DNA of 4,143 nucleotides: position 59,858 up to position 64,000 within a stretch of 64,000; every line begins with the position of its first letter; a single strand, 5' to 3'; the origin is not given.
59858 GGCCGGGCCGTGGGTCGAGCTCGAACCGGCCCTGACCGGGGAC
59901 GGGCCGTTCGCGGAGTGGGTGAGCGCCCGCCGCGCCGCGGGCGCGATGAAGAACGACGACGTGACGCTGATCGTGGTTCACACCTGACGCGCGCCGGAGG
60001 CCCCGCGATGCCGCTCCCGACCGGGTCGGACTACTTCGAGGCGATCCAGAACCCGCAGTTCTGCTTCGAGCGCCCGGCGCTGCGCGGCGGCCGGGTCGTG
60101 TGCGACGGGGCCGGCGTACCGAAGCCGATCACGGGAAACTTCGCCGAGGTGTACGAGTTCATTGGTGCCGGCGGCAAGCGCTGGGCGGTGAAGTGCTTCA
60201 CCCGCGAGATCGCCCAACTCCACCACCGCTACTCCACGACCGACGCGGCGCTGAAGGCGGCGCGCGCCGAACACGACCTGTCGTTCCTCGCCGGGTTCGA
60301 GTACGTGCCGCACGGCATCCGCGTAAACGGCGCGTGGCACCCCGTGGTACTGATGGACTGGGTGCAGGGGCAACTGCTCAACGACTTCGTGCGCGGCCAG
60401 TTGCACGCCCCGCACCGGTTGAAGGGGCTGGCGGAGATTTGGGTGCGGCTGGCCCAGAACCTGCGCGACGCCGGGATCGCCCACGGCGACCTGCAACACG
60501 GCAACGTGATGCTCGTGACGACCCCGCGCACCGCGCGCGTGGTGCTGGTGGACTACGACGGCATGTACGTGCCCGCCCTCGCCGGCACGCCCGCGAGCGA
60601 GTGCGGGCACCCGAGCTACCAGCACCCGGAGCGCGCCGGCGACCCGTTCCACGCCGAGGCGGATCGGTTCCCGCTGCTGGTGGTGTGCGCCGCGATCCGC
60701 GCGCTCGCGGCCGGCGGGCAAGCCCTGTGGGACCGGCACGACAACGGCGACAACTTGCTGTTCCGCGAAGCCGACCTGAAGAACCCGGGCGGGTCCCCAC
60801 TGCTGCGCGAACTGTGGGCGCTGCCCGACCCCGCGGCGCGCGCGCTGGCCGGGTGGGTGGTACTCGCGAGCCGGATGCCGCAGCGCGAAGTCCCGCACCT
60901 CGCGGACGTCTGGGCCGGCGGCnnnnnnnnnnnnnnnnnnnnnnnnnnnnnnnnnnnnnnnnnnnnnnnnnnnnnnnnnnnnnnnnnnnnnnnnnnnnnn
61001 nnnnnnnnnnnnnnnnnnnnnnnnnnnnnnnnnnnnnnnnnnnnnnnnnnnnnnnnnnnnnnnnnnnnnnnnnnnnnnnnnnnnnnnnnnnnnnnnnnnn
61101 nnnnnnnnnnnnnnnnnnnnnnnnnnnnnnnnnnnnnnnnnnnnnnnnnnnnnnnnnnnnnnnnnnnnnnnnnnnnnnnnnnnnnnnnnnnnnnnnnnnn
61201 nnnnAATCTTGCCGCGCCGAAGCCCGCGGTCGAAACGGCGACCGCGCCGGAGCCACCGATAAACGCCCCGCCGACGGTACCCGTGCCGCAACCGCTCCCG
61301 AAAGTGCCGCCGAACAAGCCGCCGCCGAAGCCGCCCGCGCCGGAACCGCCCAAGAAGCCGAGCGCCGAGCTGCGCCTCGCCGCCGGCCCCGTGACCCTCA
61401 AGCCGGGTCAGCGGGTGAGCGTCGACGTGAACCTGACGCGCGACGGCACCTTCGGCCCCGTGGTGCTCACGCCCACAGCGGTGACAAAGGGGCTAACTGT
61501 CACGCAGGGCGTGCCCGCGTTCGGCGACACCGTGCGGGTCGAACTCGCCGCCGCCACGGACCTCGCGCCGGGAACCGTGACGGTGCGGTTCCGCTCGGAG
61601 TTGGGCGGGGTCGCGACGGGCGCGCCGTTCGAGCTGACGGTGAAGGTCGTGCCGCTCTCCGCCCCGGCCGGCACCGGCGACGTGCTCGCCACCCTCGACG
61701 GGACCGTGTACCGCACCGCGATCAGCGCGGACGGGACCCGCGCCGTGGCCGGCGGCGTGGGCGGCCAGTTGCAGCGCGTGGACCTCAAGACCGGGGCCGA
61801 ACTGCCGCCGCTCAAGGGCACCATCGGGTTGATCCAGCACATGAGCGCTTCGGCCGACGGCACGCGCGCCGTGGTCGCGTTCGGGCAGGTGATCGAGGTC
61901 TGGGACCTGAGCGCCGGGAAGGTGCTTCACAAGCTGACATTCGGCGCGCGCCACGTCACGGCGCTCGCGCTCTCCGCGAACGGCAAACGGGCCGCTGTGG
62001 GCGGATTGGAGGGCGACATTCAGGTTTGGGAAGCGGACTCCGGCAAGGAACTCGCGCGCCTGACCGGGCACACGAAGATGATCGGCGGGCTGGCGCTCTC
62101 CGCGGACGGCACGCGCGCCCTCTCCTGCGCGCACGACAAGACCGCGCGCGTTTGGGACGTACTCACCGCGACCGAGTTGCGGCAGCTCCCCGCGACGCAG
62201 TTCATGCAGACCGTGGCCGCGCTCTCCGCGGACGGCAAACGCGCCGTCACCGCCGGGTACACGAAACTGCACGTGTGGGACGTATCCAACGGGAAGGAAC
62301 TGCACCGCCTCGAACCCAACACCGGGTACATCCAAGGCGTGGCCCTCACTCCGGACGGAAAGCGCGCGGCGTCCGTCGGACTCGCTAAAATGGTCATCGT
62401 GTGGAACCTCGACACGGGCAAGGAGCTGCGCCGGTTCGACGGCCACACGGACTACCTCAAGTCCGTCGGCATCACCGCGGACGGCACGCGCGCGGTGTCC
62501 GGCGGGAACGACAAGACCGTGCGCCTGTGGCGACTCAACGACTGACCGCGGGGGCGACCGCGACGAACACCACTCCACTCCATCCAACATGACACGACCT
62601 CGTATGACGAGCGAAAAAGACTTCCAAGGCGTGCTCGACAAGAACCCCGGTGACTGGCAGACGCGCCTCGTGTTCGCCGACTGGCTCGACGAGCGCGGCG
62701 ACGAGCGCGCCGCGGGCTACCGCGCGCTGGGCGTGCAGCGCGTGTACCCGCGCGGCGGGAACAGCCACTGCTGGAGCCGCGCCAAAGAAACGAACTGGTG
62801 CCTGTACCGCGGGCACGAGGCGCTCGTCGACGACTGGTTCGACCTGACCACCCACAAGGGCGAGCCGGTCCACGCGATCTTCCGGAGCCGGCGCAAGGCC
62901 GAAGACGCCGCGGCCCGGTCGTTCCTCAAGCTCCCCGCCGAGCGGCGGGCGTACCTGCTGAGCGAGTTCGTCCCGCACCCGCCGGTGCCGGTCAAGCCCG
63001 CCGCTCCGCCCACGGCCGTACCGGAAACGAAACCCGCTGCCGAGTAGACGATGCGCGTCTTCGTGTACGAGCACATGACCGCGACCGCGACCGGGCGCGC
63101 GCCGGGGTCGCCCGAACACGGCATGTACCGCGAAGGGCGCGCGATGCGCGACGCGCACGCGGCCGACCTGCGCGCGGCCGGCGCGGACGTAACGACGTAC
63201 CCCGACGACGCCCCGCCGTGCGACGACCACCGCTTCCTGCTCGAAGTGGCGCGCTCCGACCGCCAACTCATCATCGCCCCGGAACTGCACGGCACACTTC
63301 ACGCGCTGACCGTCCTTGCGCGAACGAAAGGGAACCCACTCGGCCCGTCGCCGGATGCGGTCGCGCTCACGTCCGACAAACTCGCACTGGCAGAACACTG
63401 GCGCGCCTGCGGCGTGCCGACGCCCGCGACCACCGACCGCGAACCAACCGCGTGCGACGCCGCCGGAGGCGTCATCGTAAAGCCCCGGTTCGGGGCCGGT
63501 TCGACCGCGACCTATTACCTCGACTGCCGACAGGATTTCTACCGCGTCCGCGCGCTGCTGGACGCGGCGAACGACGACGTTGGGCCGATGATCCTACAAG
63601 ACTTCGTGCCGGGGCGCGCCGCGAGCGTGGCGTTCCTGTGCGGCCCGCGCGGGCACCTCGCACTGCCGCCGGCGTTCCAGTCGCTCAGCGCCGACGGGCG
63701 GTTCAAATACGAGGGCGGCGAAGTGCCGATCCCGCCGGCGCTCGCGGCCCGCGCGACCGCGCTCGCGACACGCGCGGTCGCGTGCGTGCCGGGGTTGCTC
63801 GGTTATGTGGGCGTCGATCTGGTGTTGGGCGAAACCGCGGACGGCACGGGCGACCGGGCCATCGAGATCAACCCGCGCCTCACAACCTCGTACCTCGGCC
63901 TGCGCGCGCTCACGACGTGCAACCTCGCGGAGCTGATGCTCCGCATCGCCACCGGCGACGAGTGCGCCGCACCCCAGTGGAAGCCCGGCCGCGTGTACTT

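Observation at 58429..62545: TerY-P-like vWA / PP2C / kinase triad in which the kinase is a transmembrane receptor with a WD40 propeller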

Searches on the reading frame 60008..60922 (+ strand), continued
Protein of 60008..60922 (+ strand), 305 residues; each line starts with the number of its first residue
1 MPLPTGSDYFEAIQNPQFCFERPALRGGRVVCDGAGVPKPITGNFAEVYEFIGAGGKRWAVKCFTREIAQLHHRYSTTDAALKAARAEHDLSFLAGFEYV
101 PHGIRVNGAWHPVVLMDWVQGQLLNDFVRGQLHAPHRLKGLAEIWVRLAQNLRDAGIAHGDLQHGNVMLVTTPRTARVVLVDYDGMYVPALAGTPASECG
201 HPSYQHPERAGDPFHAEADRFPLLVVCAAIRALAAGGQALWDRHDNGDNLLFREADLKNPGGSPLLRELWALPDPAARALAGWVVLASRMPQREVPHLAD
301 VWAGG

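Call 62: search_protein_representatives(protein=window:60008-60922:+)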
Query: 305 residues. Proteins with E-value up to 0.001 (for the whole library): 7236; up to 1e-10: 6079; up to 1e-30: 3529. The best 150 are listed.
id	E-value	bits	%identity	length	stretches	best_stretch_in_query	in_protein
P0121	1.5e-209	710.9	100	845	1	1-305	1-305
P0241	1.2e-147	507.5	44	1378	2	2-298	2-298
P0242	1.6e-144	497.2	43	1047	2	4-299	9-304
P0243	2.4e-141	486.7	44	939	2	4-296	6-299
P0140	3.2e-140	483.0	45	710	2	2-301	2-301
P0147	1.3e-134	464.7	44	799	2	4-302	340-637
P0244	3.9e-122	423.6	39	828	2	1-301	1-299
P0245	1.2e-121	422.0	41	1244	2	4-299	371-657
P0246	2.8e-99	348.5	52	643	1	2-303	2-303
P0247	5.2e-99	347.6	45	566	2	2-298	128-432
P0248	7.2e-98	343.9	55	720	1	1-303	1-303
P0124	2.6e-97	342.0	53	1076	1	4-301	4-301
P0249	7.2e-97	340.6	56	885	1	3-287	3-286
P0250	7.3e-97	340.6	56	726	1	1-301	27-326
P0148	3.3e-96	338.4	54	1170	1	3-299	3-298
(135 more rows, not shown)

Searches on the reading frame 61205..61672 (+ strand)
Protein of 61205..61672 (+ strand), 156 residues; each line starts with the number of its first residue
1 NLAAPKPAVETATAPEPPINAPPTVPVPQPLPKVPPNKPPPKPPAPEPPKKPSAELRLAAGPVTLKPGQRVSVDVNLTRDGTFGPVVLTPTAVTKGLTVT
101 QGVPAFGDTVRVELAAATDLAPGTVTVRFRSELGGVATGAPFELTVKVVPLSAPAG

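Call 47: search_protein_families(library=pfam, max_evalue=0.001, proteins=[window:61205-61672:+])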
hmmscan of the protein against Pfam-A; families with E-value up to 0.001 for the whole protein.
window:61205-61672:+ (156 aa): 0 families

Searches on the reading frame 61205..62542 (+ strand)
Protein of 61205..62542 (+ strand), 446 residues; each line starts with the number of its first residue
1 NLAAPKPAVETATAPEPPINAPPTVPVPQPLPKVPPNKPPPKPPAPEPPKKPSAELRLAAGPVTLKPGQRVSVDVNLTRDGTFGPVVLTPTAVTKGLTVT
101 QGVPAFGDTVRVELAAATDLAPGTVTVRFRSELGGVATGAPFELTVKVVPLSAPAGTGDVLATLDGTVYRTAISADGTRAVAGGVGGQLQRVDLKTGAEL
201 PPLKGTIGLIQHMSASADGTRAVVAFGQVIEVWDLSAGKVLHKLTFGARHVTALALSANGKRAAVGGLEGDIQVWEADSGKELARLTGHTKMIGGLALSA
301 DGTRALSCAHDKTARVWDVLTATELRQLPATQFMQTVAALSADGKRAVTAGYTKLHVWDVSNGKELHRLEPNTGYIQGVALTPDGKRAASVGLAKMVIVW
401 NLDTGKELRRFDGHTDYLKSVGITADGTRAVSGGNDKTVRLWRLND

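Call 43: predict_structure(alignment_id=A2)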
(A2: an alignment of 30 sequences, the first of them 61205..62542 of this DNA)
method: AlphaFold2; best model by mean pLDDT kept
length: 446 residues; sequences in the alignment: 30
mean_pLDDT: 83.8   pTM: 0.67
mean pLDDT of the five models: 83.8, 81.9, 79.0, 76.1, 75.3
residues with pLDDT >= 90: 226; 70-90: 143; 50-70: 45; < 50: 32
segments of 3 or more residues with pLDDT < 50: 13-16, 35-38, 44-52, 152-155
pLDDT, mean of each block of 10 residues (from residue 1): 48 46 55 50 47 63 79 80 72 82 73 82 84 75 82 59 92 85 89 85 79 90 94 92 93 96 97 97 97 97 97 97 96 90 97 94 96 87 96 95 96 95 93 96 86
secondary structure, 60 per line:
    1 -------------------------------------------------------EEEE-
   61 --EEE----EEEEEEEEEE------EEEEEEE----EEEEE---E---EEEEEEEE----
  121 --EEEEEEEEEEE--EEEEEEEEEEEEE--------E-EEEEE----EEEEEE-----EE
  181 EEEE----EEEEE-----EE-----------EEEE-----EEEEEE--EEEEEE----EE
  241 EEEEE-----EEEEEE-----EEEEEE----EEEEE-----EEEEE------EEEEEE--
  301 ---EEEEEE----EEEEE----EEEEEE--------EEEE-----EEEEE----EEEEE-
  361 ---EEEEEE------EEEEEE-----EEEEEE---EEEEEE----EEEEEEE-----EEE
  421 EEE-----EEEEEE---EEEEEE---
elements in order: E56-59 E63-65 E70-79 E86-92 E97-101 E109-116 E123-133 E136-148 E159-163 E168-173 E179-184 E189-193 E212-215 E221-226 E229-234 E239-245 E251-256 E262-267 E272-276 E282-286 E293-298 E304-309 E314-318 E323-328 E337-340 E346-350 E355-359 E364-369 E376-381 E387-392 E396-401 E406-412 E418-423 E429-434 E438-443

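Call 48: fold_search(model_id=the predicted structure, library=pdb)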
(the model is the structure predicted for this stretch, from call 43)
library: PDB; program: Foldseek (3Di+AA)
matches with E <= 10: 1998; with E <= 0.001: 1806
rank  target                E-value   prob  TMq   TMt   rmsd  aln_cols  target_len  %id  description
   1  5yzv_B                5.8e-27  1.00  0.61  0.93   1.8       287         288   29  Biophysical and structural characterization of the thermostable WD40 domain of a prokaryotic protein, Thermomonospora  (released 2018-10-03)
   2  5yzv_C                5.7e-26  1.00  0.60  0.91   2.3       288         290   29  Biophysical and structural characterization of the thermostable WD40 domain of a prokaryotic protein, Thermomonospora  (released 2018-10-03)
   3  5yzv_D                6.3e-26  1.00  0.60  0.92   2.0       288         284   28  Biophysical and structural characterization of the thermostable WD40 domain of a prokaryotic protein, Thermomonospora  (released 2018-10-03)
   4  5yzv_A                4.9e-25  1.00  0.58  0.89   2.0       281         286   29  Biophysical and structural characterization of the thermostable WD40 domain of a prokaryotic protein, Thermomonospora  (released 2018-10-03)
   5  7big_A                1.0e-24  1.00  0.59  0.91   2.3       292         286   29  Crystal structure of v13WRAP-T, a 7-bladed designer protein (released 2021-09-22)
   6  7bie_A                1.7e-24  1.00  0.59  0.90   1.9       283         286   29  Crystal structure of nvWrap-T, a 7-bladed symmetric propeller (released 2021-09-22)
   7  2ymu_A                2.0e-24  1.00  0.59  0.46   6.1       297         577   27  Structure of a highly repetitive propeller structure (released 2012-10-17)
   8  5mzh_A                1.0e-23  1.00  0.56  0.60  13.1       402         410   18  Crystal structure of ODA16 from Chlamydomonas reinhardtii (released 2017-03-22)
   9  8fdt_B                2.9e-23  1.00  0.59  0.81   3.6       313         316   21  Engineered human dynein motor domain in the microtubule-unbound state with LIS1 complex in the buffer containing ATP-V (released 2023-06-21)
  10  5mzh_B                5.3e-23  1.00  0.54  0.57   8.6       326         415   22  Crystal structure of ODA16 from Chlamydomonas reinhardtii (released 2017-03-22)
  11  8pqw_B                1.1e-22  1.00  0.59  0.83   3.1       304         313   21  Cytoplasmic dynein-1 motor domain bound to dynactin-p150glued and LIS1 (released 2024-03-27)
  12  8ptk_3                2.2e-22  1.00  0.60  0.82   2.5       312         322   20  Composite structure of Dynein-Dynactin-JIP3-LIS1 (released 2024-03-27)
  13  8pv6_Ch               2.3e-22  1.00  0.52  0.59   6.5       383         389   19  Chaetomium thermophilum pre-60S State 3 - post-5S rotation with Rix1 complex with Foot - composite structure (released 2023-11-15)
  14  4wjs                  2.6e-22  1.00  0.53  0.49   9.8       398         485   18  Crystal structure of Rsa4 from Chaetomium thermophilum (released 2014-11-19)
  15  3ow8_B                3.1e-22  1.00  0.59  0.88   2.3       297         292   23  Crystal Structure of the WD repeat-containing protein 61 (released 2010-09-29)
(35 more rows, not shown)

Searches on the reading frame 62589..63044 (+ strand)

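Call 65: search_protein_families(library=ncbifam, proteins=[window:62589-63044:+], max_evalue=0.001)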
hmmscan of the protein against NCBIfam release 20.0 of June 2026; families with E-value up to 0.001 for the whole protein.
window:62589-63044:+ (152 aa): 1 family
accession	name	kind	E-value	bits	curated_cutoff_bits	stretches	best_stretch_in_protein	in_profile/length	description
TIGR02996.1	rpt_mate_G_obs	domain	9.1e-11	41.4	29.05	1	9-43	2-36/45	TIGR02996 domain-containing protein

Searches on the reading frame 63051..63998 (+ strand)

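Call 65: search_protein_families(library=ncbifam, proteins=[window:63051-63998:+], max_evalue=0.001)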
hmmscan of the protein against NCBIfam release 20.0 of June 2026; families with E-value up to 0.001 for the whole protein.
window:63051-63998:+ (316 aa): 6 families
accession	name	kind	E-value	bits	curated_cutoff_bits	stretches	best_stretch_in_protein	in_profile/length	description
NF040722.1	MfnD_Meth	equivalog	6.7e-19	68.4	400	1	180-304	161-276/288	tyramine--L-glutamate ligase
NF002563.0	PRK02186.1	subfamily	2.1e-09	36.2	625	1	90-302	89-304/890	argininosuccinate lyase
NF009402.0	PRK12767.1-1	equivalog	3.8e-05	22.7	218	0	100-188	106-195/329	carbamoyl phosphate synthase-like protein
NF040720.1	MptN_Meth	equivalog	5.3e-05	22.4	350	1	94-298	86-288/291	tetrahydromethanopterin:alpha-L-glutamate ligase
TIGR03909.1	pyrrolys_PylC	equivalog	0.00033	19.5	248.3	1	80-195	72-176/374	3-methylornithine--L-lysine ligase PylC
NF009405.0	PRK12767.1-4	equivalog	0.00082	18.4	390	0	100-301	103-289/320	carbamoyl phosphate synthase-like protein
